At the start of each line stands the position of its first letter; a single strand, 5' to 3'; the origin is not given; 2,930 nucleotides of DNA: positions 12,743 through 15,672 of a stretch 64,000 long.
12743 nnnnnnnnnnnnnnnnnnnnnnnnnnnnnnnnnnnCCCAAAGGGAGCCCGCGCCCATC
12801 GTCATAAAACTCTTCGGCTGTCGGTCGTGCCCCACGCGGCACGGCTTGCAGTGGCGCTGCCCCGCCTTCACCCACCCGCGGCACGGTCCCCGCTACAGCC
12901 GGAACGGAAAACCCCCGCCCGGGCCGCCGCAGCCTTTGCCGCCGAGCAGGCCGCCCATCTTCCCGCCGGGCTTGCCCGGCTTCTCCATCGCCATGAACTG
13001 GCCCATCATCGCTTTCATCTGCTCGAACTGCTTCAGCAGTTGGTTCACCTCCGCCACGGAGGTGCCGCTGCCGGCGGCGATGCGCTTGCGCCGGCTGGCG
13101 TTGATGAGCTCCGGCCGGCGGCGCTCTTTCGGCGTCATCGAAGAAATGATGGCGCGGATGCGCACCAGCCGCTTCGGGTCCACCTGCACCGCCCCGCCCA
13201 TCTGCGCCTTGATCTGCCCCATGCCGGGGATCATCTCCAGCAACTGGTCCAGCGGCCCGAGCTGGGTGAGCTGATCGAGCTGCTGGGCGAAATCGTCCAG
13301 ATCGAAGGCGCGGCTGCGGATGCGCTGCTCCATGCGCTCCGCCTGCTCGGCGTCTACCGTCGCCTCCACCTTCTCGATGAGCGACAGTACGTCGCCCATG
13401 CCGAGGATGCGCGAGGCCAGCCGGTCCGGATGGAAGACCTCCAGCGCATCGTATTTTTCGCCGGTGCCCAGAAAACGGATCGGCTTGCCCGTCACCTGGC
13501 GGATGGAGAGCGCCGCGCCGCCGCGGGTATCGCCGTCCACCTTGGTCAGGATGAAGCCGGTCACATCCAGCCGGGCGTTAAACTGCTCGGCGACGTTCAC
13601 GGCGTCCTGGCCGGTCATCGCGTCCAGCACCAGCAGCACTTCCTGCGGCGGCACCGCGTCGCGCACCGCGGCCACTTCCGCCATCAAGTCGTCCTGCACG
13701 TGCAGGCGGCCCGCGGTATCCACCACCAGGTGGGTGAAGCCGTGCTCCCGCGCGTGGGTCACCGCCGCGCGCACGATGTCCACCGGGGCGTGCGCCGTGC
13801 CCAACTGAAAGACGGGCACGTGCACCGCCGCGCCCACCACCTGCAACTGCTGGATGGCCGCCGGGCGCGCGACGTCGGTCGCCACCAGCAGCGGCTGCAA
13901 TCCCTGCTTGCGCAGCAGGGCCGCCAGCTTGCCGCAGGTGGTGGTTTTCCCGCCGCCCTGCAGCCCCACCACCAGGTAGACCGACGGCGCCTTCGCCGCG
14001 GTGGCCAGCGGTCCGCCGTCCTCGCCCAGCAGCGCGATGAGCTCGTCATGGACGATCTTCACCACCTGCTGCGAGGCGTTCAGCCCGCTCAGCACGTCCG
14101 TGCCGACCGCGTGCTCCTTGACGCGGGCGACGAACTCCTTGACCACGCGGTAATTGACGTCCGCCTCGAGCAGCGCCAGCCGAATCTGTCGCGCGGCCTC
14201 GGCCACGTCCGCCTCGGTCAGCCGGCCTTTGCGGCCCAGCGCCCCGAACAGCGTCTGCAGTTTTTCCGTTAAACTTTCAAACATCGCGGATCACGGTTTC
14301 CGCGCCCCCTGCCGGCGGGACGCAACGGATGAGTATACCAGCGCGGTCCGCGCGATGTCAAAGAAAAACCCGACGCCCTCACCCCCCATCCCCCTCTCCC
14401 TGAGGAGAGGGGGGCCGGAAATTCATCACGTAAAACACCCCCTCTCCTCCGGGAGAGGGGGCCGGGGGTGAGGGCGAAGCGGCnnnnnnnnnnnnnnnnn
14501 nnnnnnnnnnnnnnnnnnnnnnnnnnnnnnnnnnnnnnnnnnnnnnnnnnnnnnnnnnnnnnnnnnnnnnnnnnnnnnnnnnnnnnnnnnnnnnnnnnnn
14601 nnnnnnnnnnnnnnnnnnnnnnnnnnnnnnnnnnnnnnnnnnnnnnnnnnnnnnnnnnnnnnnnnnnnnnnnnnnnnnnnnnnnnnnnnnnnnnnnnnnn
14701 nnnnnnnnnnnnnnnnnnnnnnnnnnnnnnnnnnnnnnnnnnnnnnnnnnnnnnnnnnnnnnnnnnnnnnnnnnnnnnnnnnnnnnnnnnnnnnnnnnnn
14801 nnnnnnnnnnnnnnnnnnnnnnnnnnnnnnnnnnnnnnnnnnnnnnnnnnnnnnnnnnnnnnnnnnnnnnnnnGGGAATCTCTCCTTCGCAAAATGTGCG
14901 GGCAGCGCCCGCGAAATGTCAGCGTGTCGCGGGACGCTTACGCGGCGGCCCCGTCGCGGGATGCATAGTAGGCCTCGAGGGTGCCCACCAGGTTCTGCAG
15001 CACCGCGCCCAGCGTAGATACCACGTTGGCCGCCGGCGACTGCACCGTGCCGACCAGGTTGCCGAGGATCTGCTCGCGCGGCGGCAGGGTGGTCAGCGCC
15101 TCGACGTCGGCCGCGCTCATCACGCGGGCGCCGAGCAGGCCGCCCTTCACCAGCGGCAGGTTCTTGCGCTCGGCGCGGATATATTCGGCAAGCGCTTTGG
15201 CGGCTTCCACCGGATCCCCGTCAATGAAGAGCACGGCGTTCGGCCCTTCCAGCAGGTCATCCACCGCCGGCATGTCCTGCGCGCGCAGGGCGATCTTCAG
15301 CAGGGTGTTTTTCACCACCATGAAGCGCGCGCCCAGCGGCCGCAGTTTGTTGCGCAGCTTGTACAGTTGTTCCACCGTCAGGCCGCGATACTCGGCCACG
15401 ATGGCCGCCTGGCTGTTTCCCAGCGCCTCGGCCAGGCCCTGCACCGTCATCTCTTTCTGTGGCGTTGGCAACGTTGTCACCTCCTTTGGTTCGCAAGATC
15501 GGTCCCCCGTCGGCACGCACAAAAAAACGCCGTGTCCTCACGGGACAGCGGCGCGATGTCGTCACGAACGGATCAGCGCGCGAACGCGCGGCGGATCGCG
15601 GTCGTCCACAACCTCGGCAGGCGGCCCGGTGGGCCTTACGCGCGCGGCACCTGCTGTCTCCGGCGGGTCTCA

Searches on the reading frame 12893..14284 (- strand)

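Call 21: search_protein_families(library=pfam, proteins=[window:12893-14284:-], max_evalue=0.001)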
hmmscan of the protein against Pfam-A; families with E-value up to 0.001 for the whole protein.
window:12893-14284:- (463 aa): 5 families
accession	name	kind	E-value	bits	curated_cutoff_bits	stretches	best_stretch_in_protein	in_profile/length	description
PF00448.28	SRP54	-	6.6e-71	238.5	22.7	1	100-295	1-196/196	SRP54-type protein, GTPase domain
PF02978.25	SRP_SPB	-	1.2e-35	122.2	27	1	327-427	2-91/91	Signal peptide binding domain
PF02881.24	SRP54_N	-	5.4e-21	75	22.4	1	5-82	1-75/75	SRP54-type protein, helical bundle domain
PF01656.29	CbiA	-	3.7e-06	27.4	25.4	1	110-255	9-89/125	CobQ/CobB/MinD/ParA nucleotide binding domain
PF13401.12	AAA_22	-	0.00016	22.4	27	1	100-209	5-109/130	AAA domain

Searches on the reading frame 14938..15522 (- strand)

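Call 22: search_protein_families(library=pfam, proteins=[window:14938-15522:-], max_evalue=0.001)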
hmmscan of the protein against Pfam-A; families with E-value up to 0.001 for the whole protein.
window:14938-15522:- (194 aa): 1 family
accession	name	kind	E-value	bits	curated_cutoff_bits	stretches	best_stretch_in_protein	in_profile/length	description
PF00466.25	Ribosomal_L10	-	1.5e-27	96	22.8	1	21-114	4-98/100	Ribosomal protein L10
